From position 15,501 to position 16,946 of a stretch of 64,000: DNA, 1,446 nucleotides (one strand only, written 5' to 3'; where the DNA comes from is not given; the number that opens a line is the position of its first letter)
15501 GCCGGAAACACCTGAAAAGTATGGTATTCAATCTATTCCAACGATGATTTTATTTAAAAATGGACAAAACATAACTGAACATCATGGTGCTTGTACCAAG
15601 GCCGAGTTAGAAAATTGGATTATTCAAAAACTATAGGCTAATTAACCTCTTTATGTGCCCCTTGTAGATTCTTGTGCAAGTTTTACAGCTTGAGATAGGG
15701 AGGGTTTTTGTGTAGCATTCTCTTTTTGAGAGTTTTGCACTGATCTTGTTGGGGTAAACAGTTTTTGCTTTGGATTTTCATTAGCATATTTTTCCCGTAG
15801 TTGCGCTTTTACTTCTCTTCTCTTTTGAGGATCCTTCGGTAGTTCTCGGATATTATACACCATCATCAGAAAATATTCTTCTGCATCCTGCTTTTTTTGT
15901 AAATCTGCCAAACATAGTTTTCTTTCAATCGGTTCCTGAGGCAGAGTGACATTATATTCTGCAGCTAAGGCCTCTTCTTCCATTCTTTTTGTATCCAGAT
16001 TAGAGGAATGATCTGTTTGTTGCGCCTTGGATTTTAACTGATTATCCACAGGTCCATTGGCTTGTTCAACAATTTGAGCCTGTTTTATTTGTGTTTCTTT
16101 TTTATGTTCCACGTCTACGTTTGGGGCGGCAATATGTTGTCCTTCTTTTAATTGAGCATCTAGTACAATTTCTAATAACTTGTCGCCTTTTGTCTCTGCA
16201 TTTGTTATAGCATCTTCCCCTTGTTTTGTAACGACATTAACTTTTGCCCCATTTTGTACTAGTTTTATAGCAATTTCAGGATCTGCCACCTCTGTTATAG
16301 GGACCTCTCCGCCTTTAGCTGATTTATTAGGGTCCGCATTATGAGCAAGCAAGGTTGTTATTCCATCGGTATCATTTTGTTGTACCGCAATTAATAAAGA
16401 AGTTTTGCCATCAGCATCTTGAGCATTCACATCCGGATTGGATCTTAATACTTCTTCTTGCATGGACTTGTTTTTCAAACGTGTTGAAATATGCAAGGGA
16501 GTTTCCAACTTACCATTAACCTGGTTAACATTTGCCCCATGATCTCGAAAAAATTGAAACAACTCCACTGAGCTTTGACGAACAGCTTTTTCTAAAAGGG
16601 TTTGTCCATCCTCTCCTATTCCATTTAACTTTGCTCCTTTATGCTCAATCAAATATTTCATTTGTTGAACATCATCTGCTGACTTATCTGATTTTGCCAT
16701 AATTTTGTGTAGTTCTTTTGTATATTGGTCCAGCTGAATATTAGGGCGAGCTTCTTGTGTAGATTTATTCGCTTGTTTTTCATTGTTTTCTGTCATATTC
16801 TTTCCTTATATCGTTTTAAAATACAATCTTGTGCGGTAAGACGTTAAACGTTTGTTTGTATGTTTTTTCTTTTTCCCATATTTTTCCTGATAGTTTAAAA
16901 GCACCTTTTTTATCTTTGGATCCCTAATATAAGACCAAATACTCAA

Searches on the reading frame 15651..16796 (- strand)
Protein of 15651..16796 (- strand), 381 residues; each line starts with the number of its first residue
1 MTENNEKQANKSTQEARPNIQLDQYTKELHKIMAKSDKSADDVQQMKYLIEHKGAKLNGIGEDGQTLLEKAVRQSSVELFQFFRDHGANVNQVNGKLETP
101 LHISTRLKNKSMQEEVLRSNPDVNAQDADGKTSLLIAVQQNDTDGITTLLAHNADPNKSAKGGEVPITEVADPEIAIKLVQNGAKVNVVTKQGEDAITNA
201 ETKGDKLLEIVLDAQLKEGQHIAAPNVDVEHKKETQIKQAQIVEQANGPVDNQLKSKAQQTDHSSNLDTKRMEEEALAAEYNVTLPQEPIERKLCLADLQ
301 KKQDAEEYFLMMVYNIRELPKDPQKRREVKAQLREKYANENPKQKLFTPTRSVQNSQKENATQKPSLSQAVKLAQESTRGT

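Call 107: search_protein_families(library=pfam, proteins=[window:15651-16796:-], max_evalue=0.00001)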
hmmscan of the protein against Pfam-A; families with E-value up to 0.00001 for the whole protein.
window:15651-16796:- (381 aa): 5 families
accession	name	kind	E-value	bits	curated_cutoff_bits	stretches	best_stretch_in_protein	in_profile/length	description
PF12796.13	Ank_2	-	9.3e-15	55.4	27.3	1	79-158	12-88/90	Ankyrin repeats (3 copies)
PF13637.12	Ank_4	-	3.7e-14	52.9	22.7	0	40-83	7-49/50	Ankyrin repeats (many copies)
PF00023.36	Ank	-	2.2e-13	50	21.1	0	129-158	1-30/33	Ankyrin repeat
PF13606.12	Ank_3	-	8e-09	35.4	22.3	0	63-91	1-29/30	Ankyrin repeat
PF13857.12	Ank_5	-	2.7e-07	31.3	27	0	49-103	1-55/56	Ankyrin repeats (many copies)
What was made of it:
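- The organism carries ankyrin-repeat proteins at 15651-17963, which suggests contact with eukaryotes (call 107).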
